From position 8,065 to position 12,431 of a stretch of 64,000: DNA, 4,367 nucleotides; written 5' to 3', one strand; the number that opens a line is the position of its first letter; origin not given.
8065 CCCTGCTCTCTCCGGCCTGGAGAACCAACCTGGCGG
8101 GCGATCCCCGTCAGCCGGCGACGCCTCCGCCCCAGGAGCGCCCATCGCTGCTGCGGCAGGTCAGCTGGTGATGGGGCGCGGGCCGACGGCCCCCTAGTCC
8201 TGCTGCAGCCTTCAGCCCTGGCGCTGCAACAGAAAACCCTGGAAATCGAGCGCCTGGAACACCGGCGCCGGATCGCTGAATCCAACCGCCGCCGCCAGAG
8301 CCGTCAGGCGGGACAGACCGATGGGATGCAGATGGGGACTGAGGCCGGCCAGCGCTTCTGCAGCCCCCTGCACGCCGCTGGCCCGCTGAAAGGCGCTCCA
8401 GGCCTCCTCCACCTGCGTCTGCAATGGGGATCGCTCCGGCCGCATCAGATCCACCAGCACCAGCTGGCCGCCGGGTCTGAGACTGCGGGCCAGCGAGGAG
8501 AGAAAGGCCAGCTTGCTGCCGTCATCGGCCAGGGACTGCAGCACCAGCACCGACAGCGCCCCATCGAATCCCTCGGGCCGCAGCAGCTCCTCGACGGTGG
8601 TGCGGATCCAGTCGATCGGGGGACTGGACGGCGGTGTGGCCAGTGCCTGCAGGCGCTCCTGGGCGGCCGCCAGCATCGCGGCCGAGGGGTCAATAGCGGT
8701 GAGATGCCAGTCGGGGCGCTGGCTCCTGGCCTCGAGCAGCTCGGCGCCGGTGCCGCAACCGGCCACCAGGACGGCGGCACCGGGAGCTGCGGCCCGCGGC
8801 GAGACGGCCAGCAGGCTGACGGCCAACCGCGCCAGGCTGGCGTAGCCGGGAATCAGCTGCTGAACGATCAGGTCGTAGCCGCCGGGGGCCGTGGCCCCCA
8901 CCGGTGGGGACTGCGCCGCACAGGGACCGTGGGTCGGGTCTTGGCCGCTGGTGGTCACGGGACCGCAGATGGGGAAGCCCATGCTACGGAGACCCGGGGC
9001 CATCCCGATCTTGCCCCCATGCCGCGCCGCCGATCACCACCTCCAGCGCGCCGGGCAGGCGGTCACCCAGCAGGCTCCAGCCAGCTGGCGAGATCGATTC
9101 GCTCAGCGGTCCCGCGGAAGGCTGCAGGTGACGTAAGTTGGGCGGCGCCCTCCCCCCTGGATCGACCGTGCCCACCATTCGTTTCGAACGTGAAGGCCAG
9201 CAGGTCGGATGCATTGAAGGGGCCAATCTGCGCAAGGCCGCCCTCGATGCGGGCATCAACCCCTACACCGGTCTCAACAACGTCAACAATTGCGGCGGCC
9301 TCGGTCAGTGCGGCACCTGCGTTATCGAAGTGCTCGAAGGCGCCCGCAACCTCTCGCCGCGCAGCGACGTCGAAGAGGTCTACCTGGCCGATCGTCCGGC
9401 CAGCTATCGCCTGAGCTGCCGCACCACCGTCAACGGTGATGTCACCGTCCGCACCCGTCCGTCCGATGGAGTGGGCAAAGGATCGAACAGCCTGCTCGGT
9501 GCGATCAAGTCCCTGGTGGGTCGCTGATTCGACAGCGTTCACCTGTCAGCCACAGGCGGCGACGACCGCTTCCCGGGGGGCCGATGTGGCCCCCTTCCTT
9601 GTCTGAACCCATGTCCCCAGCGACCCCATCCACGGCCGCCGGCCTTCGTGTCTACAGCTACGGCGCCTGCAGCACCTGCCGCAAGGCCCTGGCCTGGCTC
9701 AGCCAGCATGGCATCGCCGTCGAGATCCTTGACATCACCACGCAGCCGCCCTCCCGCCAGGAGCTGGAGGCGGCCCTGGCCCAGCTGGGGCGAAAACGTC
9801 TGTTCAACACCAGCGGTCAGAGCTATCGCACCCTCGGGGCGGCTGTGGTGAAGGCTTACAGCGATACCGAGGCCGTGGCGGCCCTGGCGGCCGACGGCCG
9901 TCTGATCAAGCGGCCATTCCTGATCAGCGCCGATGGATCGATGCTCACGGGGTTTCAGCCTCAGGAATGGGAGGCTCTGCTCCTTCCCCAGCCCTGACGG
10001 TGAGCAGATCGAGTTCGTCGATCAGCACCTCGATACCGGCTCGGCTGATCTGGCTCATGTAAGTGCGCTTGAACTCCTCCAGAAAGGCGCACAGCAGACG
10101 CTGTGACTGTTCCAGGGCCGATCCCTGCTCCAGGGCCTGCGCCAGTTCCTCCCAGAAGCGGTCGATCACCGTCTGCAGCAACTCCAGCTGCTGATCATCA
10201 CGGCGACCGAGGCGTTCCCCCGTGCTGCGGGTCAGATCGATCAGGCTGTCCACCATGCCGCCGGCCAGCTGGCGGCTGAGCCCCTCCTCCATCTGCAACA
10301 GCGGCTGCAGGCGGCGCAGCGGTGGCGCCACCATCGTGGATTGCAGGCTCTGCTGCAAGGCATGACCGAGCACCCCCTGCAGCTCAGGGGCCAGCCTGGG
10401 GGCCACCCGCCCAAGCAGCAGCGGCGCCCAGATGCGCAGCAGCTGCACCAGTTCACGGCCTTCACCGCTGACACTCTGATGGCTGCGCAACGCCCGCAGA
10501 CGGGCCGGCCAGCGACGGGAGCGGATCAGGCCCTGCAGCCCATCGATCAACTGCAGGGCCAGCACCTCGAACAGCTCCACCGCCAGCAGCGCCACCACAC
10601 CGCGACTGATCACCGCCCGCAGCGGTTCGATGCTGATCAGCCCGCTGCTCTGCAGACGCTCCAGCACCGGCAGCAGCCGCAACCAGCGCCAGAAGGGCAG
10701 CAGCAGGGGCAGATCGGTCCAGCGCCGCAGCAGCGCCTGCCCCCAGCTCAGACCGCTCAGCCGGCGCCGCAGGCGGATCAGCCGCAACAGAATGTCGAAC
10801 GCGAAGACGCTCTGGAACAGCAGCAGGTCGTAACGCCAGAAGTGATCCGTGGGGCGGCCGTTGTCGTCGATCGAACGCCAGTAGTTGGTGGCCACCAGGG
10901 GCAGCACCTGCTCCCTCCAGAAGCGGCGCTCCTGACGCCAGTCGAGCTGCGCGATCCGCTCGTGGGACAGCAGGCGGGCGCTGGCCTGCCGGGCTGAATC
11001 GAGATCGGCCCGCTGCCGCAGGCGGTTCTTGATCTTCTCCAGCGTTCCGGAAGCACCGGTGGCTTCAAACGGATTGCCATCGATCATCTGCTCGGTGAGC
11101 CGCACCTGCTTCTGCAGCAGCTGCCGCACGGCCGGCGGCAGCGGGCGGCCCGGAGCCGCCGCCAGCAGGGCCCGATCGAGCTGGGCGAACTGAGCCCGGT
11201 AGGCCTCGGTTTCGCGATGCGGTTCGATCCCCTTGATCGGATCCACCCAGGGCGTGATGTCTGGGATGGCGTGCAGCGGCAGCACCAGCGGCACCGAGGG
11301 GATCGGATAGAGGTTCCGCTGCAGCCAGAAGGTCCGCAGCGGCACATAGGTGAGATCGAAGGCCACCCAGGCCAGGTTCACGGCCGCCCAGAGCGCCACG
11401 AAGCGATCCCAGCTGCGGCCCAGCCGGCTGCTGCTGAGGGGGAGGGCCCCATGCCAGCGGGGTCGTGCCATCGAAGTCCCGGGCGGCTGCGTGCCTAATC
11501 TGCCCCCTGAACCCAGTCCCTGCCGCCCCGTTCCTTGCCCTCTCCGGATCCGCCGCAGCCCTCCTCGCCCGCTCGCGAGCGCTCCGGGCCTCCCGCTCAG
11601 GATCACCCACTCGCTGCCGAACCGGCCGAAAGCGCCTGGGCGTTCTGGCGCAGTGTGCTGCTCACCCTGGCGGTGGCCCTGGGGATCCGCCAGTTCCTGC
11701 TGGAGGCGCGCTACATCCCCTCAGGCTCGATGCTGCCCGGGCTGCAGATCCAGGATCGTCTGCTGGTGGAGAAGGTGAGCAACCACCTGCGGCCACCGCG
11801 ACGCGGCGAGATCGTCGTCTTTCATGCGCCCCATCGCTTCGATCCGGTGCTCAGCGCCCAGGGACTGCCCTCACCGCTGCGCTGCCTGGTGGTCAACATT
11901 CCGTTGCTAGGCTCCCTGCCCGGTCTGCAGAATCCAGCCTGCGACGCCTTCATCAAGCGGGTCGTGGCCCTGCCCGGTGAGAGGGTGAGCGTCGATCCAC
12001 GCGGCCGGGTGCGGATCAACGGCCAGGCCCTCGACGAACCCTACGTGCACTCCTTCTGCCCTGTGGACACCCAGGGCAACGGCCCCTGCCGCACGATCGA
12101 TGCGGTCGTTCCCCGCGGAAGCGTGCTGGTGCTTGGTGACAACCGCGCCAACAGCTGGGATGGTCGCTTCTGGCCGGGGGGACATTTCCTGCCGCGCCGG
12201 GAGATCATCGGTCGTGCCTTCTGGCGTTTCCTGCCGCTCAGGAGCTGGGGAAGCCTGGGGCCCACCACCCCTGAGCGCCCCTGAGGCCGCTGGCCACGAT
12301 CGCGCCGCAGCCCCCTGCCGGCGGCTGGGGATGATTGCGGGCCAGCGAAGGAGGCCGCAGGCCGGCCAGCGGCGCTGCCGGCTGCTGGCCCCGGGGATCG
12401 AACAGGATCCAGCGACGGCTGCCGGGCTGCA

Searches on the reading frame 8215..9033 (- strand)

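Call 35: search_protein_families(library=ncbifam, proteins=[window:8215-9033:-], max_evalue=0.00001)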
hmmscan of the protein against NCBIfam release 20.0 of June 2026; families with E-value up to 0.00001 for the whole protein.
window:8215-9033:- (273 aa): 10 families
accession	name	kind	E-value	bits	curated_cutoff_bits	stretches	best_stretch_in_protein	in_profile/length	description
NF043040.1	corrin_prot_MT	hypoth_equivalog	1.9e-18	66.7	180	1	49-202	11-156/216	corrinoid protein-associated methyltransferase CpaM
TIGR00740.1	TIGR00740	equivalog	1.3e-11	44.6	193.3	1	54-266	26-234/239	carboxy-S-adenosyl-L-methionine synthase CmoA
NF045667.1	MTase_DVU1556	equivalog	6.9e-11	42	155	1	60-218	3-145/213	DVU_1556 family methyltransferase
TIGR02072.1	BioC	equivalog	1e-08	35.3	184.95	1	83-197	33-136/244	malonyl-ACP O-methyltransferase BioC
NF001244.0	PRK00216.1-5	equivalog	1.2e-08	34.6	216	1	85-209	49-168/236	bifunctional demethylmenaquinone methyltransferase/2-methoxy-6-polyprenyl-1,4-benzoquinol methylase UbiE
TIGR01934.1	MenG_MenH_UbiE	subfamily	2.8e-07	30.1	158.35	1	84-208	39-155/223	ubiquinone/menaquinone biosynthesis methyltransferase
NF011995.0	PRK15451.1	equivalog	5.8e-07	29.2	285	1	56-220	31-189/247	carboxy-S-adenosyl-L-methionine synthase CmoA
NF041537.1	ArsM_AhpD_UU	exception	1.4e-06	27.3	510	1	82-220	74-205/345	arsenite methyltransferase/AhpD domain selenoprotein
NF007610.0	PRK10258.1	equivalog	1.6e-06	27.7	342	1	84-214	42-155/251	malonyl-ACP O-methyltransferase BioC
NF047649.1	MTase_UXPK_star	exception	3.1e-06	26.4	460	1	83-230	76-217/283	methyltransferase/UXPK-star double selenoprotein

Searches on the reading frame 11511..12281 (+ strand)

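Call 35: search_protein_families(library=ncbifam, proteins=[window:11511-12281:+], max_evalue=0.00001)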
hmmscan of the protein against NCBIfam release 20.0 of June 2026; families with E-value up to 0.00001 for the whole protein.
window:11511-12281:+ (257 aa): 3 families
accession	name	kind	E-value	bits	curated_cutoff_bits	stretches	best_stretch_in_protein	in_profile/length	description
TIGR02227.1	sigpep_I_bact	equivalog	8.6e-34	116.8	47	1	48-243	4-161/162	signal peptidase I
NF008114.0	PRK10861.1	equivalog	2.5e-19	69.7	277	1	46-107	64-137/324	signal peptidase I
TIGR02771.1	TraF_Ti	equivalog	9.8e-10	38.2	100.25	1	145-221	82-153/171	conjugative transfer signal peptidase TraF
